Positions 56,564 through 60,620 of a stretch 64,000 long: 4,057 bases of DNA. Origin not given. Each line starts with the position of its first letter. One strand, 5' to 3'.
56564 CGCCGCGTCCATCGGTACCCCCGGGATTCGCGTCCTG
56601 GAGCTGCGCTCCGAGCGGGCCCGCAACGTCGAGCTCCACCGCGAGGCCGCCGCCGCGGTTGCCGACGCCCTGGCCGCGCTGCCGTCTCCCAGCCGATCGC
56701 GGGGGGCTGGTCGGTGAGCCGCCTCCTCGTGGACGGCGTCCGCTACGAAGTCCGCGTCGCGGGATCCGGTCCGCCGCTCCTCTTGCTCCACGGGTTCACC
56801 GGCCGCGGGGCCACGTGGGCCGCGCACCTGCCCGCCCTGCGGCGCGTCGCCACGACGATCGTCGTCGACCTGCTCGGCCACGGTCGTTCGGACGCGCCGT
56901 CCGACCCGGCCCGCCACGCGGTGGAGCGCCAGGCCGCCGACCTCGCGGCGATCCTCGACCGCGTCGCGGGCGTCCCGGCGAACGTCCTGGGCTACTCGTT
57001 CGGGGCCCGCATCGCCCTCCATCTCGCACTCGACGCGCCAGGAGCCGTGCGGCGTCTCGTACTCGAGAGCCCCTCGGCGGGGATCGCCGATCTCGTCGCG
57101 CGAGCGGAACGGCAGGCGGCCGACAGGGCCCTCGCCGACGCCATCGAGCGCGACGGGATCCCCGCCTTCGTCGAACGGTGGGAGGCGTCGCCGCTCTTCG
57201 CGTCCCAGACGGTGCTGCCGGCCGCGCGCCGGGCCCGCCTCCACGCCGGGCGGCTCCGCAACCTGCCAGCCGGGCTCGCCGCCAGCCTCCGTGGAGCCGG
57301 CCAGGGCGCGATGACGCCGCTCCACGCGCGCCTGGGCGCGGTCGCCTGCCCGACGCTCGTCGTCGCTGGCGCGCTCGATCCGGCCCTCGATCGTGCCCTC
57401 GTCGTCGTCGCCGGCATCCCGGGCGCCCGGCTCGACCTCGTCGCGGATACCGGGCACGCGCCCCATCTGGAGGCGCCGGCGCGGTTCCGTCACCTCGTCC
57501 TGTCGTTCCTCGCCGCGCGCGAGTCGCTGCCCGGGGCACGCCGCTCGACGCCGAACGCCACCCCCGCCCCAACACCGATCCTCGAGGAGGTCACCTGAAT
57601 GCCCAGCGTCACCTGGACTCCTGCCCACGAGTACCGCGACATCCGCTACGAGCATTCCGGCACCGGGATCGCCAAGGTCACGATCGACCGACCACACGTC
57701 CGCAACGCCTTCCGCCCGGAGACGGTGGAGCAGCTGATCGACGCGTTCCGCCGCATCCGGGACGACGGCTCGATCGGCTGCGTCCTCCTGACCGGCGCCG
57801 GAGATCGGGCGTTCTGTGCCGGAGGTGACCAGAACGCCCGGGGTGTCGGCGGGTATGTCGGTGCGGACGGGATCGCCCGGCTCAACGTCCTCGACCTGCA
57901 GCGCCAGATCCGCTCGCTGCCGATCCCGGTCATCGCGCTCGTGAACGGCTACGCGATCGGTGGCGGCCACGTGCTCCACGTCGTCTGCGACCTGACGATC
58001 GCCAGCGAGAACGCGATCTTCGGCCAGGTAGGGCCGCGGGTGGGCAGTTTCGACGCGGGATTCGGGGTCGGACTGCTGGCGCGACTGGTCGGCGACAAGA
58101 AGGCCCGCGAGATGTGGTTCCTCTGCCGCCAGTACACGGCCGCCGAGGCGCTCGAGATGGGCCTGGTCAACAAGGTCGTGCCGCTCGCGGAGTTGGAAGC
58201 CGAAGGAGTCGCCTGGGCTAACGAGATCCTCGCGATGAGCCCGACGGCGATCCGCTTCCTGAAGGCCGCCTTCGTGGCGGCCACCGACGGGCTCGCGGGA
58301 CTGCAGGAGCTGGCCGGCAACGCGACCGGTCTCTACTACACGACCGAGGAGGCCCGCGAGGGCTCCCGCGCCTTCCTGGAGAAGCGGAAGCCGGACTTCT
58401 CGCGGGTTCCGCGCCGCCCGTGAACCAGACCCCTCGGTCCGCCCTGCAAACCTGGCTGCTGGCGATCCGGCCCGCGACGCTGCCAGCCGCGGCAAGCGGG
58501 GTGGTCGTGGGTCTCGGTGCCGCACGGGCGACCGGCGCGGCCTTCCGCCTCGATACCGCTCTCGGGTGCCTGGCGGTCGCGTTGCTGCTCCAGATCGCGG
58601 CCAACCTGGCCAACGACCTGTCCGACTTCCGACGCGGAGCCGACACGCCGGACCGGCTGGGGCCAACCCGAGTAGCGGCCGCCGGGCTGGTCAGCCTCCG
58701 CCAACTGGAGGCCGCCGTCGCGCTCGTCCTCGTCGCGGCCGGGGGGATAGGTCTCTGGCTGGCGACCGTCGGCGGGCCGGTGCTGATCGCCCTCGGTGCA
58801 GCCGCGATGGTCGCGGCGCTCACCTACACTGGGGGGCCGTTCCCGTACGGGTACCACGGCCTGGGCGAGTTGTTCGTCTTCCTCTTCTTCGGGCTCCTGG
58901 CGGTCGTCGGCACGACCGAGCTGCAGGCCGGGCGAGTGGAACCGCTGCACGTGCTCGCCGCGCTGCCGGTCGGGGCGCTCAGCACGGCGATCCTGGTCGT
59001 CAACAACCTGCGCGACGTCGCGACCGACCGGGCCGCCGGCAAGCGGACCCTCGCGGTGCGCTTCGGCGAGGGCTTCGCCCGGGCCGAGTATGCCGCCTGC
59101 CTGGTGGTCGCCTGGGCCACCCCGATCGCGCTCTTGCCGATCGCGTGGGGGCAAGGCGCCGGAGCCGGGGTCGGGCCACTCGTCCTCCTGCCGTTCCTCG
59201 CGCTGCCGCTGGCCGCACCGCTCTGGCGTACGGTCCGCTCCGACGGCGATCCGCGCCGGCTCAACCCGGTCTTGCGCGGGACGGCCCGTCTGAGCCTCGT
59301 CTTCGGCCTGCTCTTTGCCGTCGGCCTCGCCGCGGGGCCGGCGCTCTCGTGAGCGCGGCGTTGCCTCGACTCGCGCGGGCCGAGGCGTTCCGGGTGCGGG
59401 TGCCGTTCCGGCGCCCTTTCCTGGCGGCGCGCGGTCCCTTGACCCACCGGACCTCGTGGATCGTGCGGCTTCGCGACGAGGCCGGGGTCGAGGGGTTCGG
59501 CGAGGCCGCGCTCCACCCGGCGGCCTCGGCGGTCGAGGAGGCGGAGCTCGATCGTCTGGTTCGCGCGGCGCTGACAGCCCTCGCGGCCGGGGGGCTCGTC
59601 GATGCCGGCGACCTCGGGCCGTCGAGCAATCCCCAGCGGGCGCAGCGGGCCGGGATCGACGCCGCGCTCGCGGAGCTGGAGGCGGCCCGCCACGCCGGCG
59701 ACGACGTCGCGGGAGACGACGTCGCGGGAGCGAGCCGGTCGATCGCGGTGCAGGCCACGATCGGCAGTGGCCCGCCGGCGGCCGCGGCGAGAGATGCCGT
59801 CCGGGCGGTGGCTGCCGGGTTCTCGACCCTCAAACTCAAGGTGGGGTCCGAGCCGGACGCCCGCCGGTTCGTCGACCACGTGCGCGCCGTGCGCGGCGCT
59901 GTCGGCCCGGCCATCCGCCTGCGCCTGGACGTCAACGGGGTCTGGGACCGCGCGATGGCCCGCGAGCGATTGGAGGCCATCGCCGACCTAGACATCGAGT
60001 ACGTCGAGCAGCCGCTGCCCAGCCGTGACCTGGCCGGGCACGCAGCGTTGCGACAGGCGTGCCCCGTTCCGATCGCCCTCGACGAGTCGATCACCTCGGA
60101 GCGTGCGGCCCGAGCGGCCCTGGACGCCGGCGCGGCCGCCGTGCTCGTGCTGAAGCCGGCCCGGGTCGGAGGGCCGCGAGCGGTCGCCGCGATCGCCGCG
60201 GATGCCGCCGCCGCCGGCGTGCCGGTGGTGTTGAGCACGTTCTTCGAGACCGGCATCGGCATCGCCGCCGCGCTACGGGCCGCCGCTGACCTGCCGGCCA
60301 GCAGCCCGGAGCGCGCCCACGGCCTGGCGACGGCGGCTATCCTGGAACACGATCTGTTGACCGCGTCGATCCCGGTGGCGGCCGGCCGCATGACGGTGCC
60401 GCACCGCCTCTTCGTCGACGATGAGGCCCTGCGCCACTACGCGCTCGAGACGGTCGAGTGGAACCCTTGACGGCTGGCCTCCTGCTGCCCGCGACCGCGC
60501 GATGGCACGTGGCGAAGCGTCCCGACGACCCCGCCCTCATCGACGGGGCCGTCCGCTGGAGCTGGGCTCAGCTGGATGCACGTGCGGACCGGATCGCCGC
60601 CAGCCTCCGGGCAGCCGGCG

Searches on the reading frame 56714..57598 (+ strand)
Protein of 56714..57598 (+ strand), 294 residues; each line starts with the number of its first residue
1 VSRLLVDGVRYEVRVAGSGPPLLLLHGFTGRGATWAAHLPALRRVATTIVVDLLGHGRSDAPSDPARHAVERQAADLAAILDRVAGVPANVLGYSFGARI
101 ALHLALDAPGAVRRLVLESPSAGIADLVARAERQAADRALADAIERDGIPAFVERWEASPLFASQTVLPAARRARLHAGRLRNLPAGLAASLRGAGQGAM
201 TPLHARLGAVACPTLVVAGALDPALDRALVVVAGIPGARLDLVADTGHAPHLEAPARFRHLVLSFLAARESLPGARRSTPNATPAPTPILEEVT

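Call 5: search_protein_families(library=pfam, proteins=[window:56714-57598:+], max_evalue=0.001)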
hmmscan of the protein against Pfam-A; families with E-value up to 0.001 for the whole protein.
window:56714-57598:+ (294 aa): 4 families
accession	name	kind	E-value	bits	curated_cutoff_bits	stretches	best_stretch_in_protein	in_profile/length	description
PF00561.26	Abhydrolase_1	-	1.1e-26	94.4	25.8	1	20-255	1-245/245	alpha/beta hydrolase fold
PF12697.13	Abhydrolase_6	-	1.1e-19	72.5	26.3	1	22-258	1-214/217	Alpha/beta hydrolase family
PF12146.15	Hydrolase_4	-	9.9e-11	41.8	27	1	47-227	33-207/239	Serine aminopeptidase, S33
PF00975.26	Thioesterase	-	8.1e-05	23.4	26.4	1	33-148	14-129/226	Thioesterase domain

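Call 6: search_protein_families(library=ncbifam, proteins=[window:56714-57598:+], max_evalue=0.001)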
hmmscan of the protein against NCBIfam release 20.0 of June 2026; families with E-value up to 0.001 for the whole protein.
window:56714-57598:+ (294 aa): 28 families (the best 25 are shown)
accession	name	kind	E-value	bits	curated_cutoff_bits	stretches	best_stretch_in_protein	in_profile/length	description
TIGR03695.1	menH_SHCHC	equivalog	4.3e-60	203.2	208.55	1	19-266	2-251/252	2-succinyl-6-hydroxy-2,4-cyclohexadiene-1-carboxylate synthase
NF051488.1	bifunc_PcaDC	exception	6.1e-28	98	390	1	13-270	4-254/375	bifunctional 3-oxoadipate enol-lactonase/4-carboxymuconolactone decarboxylase PcaDC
NF008340.0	PRK11126.1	equivalog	2.1e-27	95.9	261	1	18-267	13-252/255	2-succinyl-6-hydroxy-2,4-cyclohexadiene-1-carboxylate synthase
TIGR02427.1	protocat_pcaD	equivalog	3.6e-27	95.3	255.85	1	10-266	3-250/251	3-oxoadipate enol-lactonase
NF011457.0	PRK14875.1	equivalog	1.3e-25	90.2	307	1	9-267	122-370/372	acetoin dehydrogenase dihydrolipoyllysine-residue acetyltransferase subunit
NF051487.1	bifunc_PcaCD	exception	2.7e-22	79.4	430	1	20-267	173-412/413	bifunctional 4-carboxymuconolactone decarboxylase/3-oxoadipate enol-lactonase PcaCD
TIGR03056.1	bchO_mg_che_rel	equivalog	1e-17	64.1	172.55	1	2-116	9-124/278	alpha/beta fold hydrolase BchO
TIGR03611.1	RutD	equivalog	6.3e-17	61.8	238.5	1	19-268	13-257/258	pyrimidine utilization protein D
NF045632.1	hydroxlase_HsaD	equivalog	4.9e-16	58.5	400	1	16-124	31-141/290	4,5:9,10-diseco-3-hydroxy-5,9,17-trioxoandrosta-1(10),2-diene-4-oate hydrolase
TIGR01738.1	bioH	equivalog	6.2e-15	55.5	206.95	1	19-265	3-244/245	pimeloyl-ACP methyl ester esterase BioH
TIGR01250.1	pro_imino_pep_2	subfamily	7.3e-15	55.3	167.65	2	16-135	22-144/288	proline iminopeptidase-family hydrolase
NF052614.1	AB_fold_OlsI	equivalog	1.4e-11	44.5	385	1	21-272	19-262/272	ornithine lipid biosynthesis O-acyltransferase OlsI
NF045948.1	ProImpepThrmp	equivalog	5.4e-10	39.2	500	1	7-120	10-128/291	proline iminopeptidase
NF050089.1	i_nPHAscl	equivalog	1e-09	37.9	300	1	11-119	11-116/288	intracellular short-chain-length polyhydroxyalkanoate depolymerase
NF004514.1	PRK05855.1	equivalog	4e-09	35.6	455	1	13-98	14-102/578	SDR family oxidoreductase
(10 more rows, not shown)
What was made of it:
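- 56714..57598 (+): menH, SHCHC synthase (the genuine one). TIGR03695 scores 203.2 bits over its full length, just under the 208.55 cutoff (call 6).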

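Call 55: search_solved_structures(query=window:56714-57595:+, max_evalue=1e-8, show_alignments=5)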
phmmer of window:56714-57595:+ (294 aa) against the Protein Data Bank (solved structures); distinct sequences matched with E-value up to 1e-8: 90 (the best 60 are shown).
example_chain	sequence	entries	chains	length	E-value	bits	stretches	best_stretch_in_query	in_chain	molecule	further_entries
2xmz_A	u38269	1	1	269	1.4e-34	123.3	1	18-268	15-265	HYDROLASE, ALPHA/BETA HYDROLASE FOLD FAMILY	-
5egn_A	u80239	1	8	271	5.7e-22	81.9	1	6-268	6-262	Esterase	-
3om8_A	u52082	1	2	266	1.5e-18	70.7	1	7-268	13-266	Probable hydrolase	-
9c9f_A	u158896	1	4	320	1.8e-15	60.5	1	6-119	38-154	Fluoroacetate dehalogenase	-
5swn_A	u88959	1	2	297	8.5e-15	58.3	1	10-116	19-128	Fluoroacetate dehalogenase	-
3r3v_A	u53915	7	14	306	8.8e-15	58.3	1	10-116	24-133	Fluoroacetate dehalogenase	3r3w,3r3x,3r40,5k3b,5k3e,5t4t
5k3d_A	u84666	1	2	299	1.2e-14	57.8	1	10-116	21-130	Fluoroacetate dehalogenase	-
3r3u_A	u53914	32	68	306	1.2e-14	57.8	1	10-116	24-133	Fluoroacetate dehalogenase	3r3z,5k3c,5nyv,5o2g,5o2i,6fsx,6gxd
6qks_A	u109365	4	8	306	1.2e-14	57.8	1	10-116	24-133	Fluoroacetate dehalogenase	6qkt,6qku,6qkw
9ue2_A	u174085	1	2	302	1.3e-14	57.7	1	10-116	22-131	Fluoroacetate dehalogenase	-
9u9u_A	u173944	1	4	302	1.3e-14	57.7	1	10-116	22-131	Fluoroacetate dehalogenase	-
3r3y_A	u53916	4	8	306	1.3e-14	57.7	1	10-116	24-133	Fluoroacetate dehalogenase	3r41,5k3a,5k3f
9u9l_A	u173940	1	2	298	1.4e-14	57.6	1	10-116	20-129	Fluoroacetate dehalogenase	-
9u5x_A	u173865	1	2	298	1.4e-14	57.6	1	10-116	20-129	Fluoroacetate dehalogenase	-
9u5w_A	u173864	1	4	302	1.5e-14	57.6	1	10-116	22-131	Fluoroacetate dehalogenase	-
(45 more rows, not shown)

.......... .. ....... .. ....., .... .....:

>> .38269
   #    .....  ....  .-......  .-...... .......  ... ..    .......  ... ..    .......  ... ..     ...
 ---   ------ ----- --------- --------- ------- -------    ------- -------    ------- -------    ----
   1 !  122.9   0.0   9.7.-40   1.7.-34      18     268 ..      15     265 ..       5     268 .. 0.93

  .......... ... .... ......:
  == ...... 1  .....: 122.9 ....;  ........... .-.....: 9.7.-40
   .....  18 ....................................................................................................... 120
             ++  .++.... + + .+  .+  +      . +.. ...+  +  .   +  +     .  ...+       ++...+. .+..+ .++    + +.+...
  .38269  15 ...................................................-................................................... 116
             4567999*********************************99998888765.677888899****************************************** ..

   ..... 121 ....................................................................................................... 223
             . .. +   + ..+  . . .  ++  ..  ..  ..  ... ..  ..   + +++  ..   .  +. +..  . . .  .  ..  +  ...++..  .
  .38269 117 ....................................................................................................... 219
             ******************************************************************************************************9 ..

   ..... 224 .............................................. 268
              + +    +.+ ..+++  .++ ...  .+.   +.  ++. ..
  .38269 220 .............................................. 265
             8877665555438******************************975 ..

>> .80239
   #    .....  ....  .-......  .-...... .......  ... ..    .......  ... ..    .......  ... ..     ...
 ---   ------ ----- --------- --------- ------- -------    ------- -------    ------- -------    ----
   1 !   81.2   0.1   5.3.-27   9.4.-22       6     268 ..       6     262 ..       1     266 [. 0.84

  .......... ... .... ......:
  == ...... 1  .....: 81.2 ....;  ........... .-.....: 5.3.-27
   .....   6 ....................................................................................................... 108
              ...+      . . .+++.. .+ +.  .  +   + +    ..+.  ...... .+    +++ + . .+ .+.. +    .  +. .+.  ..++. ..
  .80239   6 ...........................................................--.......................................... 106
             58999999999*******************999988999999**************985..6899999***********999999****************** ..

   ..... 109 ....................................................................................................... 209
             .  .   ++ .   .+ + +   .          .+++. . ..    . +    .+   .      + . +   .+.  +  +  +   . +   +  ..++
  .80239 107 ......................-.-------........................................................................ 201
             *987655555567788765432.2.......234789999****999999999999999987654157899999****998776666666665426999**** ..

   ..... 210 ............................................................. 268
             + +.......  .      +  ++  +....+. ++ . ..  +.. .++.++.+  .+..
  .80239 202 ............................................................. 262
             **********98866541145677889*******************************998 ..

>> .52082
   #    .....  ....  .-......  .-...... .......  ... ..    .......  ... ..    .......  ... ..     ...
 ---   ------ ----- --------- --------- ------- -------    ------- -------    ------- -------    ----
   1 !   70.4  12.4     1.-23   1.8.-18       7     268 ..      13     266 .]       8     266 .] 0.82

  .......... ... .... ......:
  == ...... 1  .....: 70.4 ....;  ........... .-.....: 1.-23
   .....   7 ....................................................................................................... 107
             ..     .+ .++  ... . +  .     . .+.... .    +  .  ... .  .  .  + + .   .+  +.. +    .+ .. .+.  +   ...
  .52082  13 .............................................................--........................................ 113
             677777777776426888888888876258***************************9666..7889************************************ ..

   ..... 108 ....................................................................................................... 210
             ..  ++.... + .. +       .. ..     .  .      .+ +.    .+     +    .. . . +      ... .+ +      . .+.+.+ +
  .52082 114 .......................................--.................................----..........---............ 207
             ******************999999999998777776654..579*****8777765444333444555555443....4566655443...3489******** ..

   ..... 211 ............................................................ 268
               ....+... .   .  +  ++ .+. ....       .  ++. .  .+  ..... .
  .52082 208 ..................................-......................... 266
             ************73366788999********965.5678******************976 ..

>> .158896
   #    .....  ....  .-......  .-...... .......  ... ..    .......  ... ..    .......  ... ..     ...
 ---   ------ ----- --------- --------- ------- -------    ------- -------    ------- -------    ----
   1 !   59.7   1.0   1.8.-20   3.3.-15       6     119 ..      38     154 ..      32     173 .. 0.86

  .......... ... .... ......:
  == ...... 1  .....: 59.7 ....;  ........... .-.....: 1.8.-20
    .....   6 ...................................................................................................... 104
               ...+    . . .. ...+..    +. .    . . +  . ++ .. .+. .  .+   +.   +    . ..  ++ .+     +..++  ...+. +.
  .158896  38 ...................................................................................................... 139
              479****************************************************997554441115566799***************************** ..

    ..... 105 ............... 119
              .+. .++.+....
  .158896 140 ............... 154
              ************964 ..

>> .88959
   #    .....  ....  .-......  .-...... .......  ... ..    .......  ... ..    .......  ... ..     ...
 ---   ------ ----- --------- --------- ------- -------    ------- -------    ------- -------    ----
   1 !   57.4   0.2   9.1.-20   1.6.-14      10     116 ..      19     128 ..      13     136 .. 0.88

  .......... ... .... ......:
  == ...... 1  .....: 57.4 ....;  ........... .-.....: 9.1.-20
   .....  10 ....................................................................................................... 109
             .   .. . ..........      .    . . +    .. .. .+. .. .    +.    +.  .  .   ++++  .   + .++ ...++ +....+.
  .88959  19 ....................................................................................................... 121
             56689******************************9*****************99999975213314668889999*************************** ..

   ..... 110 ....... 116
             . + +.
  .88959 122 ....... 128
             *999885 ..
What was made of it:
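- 56714..57598 (+): The best PDB match is S. aureus MenH 2xmz, E = 1.4e-34 (call 55).
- A genuine MenH is already in the operon (call 55). A genuine MenH is encoded three genes upstream (calls 6, 55).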

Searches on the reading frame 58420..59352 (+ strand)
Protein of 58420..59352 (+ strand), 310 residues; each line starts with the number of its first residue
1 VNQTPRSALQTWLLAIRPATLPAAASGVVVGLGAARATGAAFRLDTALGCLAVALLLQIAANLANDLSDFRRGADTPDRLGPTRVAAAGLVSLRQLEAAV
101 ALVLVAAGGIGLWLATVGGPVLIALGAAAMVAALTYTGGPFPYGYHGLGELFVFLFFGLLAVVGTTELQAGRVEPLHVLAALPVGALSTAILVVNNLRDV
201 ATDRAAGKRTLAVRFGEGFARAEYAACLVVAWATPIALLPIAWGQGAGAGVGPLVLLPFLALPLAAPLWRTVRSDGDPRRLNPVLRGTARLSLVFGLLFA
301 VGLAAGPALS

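Call 5: search_protein_families(library=pfam, proteins=[window:58420-59352:+], max_evalue=0.001)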
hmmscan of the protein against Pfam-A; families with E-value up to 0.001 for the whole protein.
window:58420-59352:+ (310 aa): 1 family
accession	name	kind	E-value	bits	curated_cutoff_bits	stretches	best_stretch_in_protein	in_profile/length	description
PF01040.23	UbiA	-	1.2e-33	116.9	34.2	1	30-278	5-239/250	UbiA prenyltransferase family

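Call 6: search_protein_families(library=ncbifam, proteins=[window:58420-59352:+], max_evalue=0.001)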
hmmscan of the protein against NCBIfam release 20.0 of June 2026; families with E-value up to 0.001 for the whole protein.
window:58420-59352:+ (310 aa): 14 families
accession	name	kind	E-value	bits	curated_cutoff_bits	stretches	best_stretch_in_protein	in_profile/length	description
NF004751.0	PRK06080.1-3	equivalog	3.3e-91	305.9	264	1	4-305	5-295/296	1,4-dihydroxy-2-naphthoate polyprenyltransferase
TIGR00751.1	menA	equivalog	3.1e-66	223.7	102.15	1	17-302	1-284/284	1,4-dihydroxy-2-naphthoate octaprenyltransferase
NF004750.0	PRK06080.1-2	equivalog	1.4e-64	218.3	346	1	7-304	4-299/301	1,4-dihydroxy-2-naphthoate polyprenyltransferase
NF004754.0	PRK06080.1-6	equivalog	7.7e-51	173.3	522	1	6-304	6-302/308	1,4-dihydroxy-2-naphthoate polyprenyltransferase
NF004749.0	PRK06080.1-1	equivalog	1.9e-43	148.8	277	1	5-304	15-306/311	1,4-dihydroxy-2-naphthoate polyprenyltransferase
NF004753.0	PRK06080.1-5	equivalog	9.7e-32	110.4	555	1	10-303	12-303/312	1,4-dihydroxy-2-naphthoate polyprenyltransferase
TIGR02235.1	menA_cyano-plnt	equivalog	8.6e-28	97.4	225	1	12-304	2-284/285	2-carboxy-1,4-naphthoquinone phytyltransferase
NF004617.0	PRK05951.1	equivalog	2.7e-27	95.7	239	1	28-239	33-244/306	prenyltransferase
NF009926.0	PRK13387.1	equivalog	3.7e-24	85.4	316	1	10-303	4-311/317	1,4-dihydroxy-2-naphthoate polyprenyltransferase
NF004752.0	PRK06080.1-4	subfamily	4e-11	43.1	289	1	51-234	45-235/300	1,4-dihydroxy-2-naphthoate polyprenyltransferase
TIGR01476.1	chlor_syn_BchG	subfamily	5.8e-10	39.1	212.3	1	81-298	70-276/283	(bacterio)chlorophyll synthase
NF005742.0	PRK07566.1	equivalog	1.3e-08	34.3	313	1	9-300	28-306/315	chlorophyll synthase ChlG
NF009521.0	PRK12882.1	equivalog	2.2e-06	27.1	296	1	14-241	10-222/280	geranylgeranylglycerol-phosphate geranylgeranyltransferase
NF009523.0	PRK12884.1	equivalog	7.1e-06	25.4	269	1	26-236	19-216/279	prenyltransferase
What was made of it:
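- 58420..59352 (+): menA, DHNA polyprenyltransferase. NF004751 scores 305.9 bits against a cutoff of 264 (call 6).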

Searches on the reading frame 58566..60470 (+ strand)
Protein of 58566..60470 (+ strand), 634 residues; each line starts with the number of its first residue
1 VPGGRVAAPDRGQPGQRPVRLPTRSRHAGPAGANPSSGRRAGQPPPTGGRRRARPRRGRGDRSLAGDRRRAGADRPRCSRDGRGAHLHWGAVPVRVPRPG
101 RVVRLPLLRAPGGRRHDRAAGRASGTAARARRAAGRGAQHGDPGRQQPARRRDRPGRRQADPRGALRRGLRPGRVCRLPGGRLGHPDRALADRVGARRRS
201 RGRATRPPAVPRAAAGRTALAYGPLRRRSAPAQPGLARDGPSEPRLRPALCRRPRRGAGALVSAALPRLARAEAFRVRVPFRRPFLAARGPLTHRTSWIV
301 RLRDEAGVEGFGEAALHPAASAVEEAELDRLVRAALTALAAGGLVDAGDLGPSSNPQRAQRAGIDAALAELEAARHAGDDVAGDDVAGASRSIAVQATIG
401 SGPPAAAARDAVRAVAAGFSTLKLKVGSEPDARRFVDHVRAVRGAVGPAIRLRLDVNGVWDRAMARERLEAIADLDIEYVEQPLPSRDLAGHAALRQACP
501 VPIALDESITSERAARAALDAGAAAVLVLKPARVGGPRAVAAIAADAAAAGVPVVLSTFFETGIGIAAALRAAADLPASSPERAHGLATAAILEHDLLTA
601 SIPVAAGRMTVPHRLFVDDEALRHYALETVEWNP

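Call 5: search_protein_families(library=pfam, proteins=[window:58566-60470:+], max_evalue=0.001)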
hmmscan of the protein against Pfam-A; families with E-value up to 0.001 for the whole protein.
window:58566-60470:+ (634 aa): 2 families
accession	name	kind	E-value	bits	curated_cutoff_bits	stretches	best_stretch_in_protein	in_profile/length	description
PF13378.12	MR_MLE_C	-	9.4e-46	156.7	29.4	1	408-613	3-207/219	Enolase C-terminal domain-like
PF02746.21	MR_MLE_N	-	0.00038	21.1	22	1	274-376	4-108/117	Mandelate racemase / muconate lactonizing enzyme, N-terminal domain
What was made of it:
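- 59394..60470 (+): menC, o-succinylbenzoate synthase. Pfam MR_MLE_C (call 5).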

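Call 6: search_protein_families(library=ncbifam, proteins=[window:58566-60470:+], max_evalue=0.001)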
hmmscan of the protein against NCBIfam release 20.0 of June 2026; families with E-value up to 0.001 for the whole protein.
window:58566-60470:+ (634 aa): 14 families
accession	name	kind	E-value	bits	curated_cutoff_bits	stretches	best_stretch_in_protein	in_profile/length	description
NF002782.0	PRK02901.1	equivalog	1.1e-37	129.7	288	1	373-628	73-306/328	o-succinylbenzoate synthase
TIGR01927.1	menC_gam_Gplu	equivalog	1.4e-37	129.6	130.55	1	276-596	2-300/307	o-succinylbenzoate synthase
NF002739.0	PRK02714.1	equivalog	1.2e-31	110.4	259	1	407-595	122-307/320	o-succinylbenzoate synthase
TIGR02534.1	mucon_cyclo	subfamily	2.9e-31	108.9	334.95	1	273-578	5-316/368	muconate/chloromuconate family cycloisomerase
TIGR01928.1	menC_lowGC_arch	equivalog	7.2e-30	104.1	200.65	1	275-571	1-295/325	o-succinylbenzoate synthase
NF047820.1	TalGalacDh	equivalog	7.2e-24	84.4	500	1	362-571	109-318/371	L-talarate/galactarate dehydratase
NF042940.1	racemase_DgcA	equivalog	1.3e-22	80.4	400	1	277-574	6-286/323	N-acetyl-D-Glu racemase DgcA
NF011708.0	PRK15129.1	equivalog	2.8e-20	72.6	343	1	276-572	8-289/321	L-Ala-D/L-Glu epimerase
NF003473.0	PRK05105.1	equivalog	4.5e-18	65.3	236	1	419-599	136-310/331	o-succinylbenzoate synthase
NF010624.0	PRK14017.1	equivalog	2.1e-15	56.7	311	1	300-571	18-298/382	galactonate dehydratase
NF043002.1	HProlDhtase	equivalog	1.6e-13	50.2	500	1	391-582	131-313/366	cis-3-hydroxy-L-proline dehydratase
NF041118.1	A_G_epim_Thtga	equivalog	2.5e-12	46.6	500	1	281-574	15-307/341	L-Ala-D/L-Glu epimerase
NF040866.1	AraD_Arch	equivalog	6e-10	38.6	650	1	414-614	159-354/372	arabinonate dehydratase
NF040790.2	glucon_galact_dh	equivalog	1.5e-08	33.9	750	1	433-560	175-302/390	bifunctional D-gluconate/D-galactonate dehydratase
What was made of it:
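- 59394..60470 (+): TIGR01927 scores 129.6 bits against a cutoff of 130.55 (call 6).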
